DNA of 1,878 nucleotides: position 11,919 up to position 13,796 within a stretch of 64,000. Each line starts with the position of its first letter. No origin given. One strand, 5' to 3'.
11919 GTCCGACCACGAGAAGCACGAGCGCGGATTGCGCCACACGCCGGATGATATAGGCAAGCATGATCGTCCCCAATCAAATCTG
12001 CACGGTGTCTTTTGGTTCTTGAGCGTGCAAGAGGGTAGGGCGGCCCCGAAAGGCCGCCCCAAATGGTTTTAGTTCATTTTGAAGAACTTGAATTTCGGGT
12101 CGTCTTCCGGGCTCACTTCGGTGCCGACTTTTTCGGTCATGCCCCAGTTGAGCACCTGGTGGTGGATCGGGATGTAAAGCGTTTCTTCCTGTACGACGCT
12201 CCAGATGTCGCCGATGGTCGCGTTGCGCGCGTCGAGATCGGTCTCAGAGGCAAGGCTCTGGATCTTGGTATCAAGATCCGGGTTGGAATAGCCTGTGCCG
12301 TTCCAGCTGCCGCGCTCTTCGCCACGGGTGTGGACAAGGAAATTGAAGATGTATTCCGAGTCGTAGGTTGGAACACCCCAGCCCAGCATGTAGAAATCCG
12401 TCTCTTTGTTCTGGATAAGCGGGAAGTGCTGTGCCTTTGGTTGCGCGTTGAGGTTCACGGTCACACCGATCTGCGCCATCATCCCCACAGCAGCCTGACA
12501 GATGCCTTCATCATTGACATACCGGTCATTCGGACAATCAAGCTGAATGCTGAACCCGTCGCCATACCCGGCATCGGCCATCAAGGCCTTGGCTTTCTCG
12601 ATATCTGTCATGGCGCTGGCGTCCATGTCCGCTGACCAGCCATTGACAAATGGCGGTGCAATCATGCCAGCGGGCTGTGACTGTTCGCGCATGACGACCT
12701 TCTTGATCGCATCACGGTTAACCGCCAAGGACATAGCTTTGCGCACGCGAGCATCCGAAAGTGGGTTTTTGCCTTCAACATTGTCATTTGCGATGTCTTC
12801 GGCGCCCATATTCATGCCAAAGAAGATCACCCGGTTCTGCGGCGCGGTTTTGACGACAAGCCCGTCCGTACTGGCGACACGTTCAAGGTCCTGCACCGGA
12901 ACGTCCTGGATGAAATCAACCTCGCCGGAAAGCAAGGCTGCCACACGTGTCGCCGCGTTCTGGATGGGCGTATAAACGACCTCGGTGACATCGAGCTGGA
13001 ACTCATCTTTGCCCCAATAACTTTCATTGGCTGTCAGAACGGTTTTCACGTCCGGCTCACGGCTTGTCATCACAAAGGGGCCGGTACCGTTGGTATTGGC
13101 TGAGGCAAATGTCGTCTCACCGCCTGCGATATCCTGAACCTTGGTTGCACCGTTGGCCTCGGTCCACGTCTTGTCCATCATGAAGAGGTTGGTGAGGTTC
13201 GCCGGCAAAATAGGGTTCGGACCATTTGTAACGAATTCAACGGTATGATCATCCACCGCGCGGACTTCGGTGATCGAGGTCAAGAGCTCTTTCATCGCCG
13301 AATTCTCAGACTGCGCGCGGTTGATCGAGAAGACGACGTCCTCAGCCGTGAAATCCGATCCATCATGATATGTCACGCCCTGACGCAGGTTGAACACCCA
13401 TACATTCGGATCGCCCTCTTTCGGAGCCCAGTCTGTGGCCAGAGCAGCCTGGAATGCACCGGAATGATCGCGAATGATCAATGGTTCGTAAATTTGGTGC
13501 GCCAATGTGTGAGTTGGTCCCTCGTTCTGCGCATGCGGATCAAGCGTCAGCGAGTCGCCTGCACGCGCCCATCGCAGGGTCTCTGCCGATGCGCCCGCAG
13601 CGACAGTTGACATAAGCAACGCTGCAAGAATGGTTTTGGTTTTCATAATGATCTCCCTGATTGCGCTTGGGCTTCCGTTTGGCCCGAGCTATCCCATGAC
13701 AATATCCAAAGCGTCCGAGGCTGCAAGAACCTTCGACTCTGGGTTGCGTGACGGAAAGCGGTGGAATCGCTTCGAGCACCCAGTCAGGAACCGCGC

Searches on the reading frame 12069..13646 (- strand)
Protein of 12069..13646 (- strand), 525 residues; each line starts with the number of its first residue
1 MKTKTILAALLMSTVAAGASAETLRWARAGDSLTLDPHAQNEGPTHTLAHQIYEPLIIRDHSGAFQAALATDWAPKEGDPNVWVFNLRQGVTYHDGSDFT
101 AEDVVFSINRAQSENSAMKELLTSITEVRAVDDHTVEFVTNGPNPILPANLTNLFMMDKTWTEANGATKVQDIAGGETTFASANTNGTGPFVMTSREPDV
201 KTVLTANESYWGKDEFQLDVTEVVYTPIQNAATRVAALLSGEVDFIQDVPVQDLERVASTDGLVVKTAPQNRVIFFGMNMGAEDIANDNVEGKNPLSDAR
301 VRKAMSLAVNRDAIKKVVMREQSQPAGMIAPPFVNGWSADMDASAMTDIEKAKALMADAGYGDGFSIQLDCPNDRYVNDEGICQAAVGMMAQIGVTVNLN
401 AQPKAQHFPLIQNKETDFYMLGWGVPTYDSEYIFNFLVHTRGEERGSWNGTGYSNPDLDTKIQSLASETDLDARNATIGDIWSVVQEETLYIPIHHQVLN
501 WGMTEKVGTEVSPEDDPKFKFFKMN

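Call 6: search_protein_families(library=pfam, proteins=[window:12069-13646:-])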
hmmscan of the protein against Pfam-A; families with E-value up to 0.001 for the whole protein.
window:12069-13646:- (525 aa): 1 family
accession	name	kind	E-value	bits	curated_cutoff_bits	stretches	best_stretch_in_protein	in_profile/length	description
PF00496.27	SBP_bac_5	-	2e-85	287.6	32.4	1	65-442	2-365/368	Bacterial extracellular solute-binding proteins, family 5 Middle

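Call 9: search_protein_families(library=ncbifam, proteins=[window:12069-13646:-], max_evalue=0.001)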
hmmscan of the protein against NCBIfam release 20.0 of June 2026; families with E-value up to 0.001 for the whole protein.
window:12069-13646:- (525 aa): 12 families
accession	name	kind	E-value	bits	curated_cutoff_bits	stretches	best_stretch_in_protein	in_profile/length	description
NF045468.1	Opp5A_nikA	equivalog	4.3e-46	157.4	600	1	31-508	27-470/488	nickel ABC transporter substrate-binding protein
TIGR02294.1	nickel_nikA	equivalog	1.2e-39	136.2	393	1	26-498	10-474/501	nickel ABC transporter substrate-binding protein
NF043070.1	DppA_dipep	equivalog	3.6e-35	121.5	1005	1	9-497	16-506/535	dipeptide ABC transporter periplasmic-binding protein DppA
NF011942.0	PRK15413.1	equivalog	5e-34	117.8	594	1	7-494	11-480/512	glutathione ABC transporter substrate-binding protein GsiB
NF047575.1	opine_bind_CntA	exception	5e-33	114.5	800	1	19-362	34-361/535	staphylopine-dependent metal ABC transporter substrate-binding lipoprotein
NF011684.0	PRK15104.1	equivalog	5.6e-30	104.6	947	1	19-498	36-512/543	oligopeptide ABC transporter substrate-binding protein OppA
NF045467.1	Opp4A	equivalog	2e-29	102.3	650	1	51-507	65-538/556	oligopeptide ABC transporter substrate-binding protein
NF007287.0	PRK09755.1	equivalog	1.1e-23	83.9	1098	1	18-505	29-511/535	ABC transporter substrate-binding protein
TIGR04028.1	SBP_KPN_01854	hypoth_equivalog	2.1e-23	82.7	468.5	1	66-507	45-490/509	TIGR04028 family ABC transporter substrate-binding protein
NF011689.0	PRK15109.1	equivalog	1.8e-16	59.9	560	1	34-490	46-503/547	ABC transporter substrate-binding protein SapA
NF010149.0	PRK13626.1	equivalog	5.8e-08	31.8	476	1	47-164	145-258/552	HTH-type transcriptional regulator SgrR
NF043077.1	MMSYN1_0169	equivalog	0.00079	18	650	0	49-95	65-110/896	oligopeptide ABC transporter substrate-binding protein OppA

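Call 50: search_solved_structures(query=window:12069-13646:-, max_evalue=1e-10)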
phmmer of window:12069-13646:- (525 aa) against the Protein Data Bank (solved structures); distinct sequences matched with E-value up to 1e-10: 70 (the best 60 are shown).
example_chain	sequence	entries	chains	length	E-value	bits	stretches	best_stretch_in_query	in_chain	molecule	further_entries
5u4o_A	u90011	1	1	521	5.5e-43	150.7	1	23-495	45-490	ABC transporter substrate-binding protein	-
8z1y_F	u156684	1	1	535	3.4e-31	111.8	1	9-464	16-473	Dipeptide-binding protein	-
8z1z_F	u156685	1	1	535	8.1e-31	110.6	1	9-464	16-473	Dipeptide-binding protein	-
5f1q_A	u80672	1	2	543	1.2e-28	103.4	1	10-499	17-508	Periplasmic dipeptide transport protein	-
1dpp_A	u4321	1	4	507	5.1e-28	101.3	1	66-464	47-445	DIPEPTIDE BINDING PROTEIN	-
1dpe_A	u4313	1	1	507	5.5e-27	97.9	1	67-449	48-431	DIPEPTIDE-BINDING PROTEIN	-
6ofq_A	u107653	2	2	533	4.6e-26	94.9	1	24-495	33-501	Heme-binding protein A / AI-2 binding protein A | Heme-binding protein A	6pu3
1uqw_A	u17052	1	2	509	2e-24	89.5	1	21-495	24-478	PUTATIVE BINDING PROTEIN YLIB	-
3m8u_A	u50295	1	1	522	6e-24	87.9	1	48-506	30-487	Heme-binding protein A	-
6tfq_A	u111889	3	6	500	6.9e-24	87.7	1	28-508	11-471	ABC transporter substrate-binding protein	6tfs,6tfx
4toz_A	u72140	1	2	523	1.8e-23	86.4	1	31-496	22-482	Periplasmic murein peptide-binding protein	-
3o9p_A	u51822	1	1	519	2.4e-23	85.9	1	30-496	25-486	Periplasmic murein peptide-binding protein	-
6hlx_A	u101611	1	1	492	4e-23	85.2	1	23-455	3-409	AgaA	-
8ch1_A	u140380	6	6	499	4.7e-23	85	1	28-481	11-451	Agrocinopine utilization periplasmic binding protein AccA | AccA | ABC transporter substrate binding protein (Agrocinopine)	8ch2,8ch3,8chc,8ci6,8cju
4qfk_H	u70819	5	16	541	8.4e-23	84.1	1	30-497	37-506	ABC transporter periplasmic peptide-binding protein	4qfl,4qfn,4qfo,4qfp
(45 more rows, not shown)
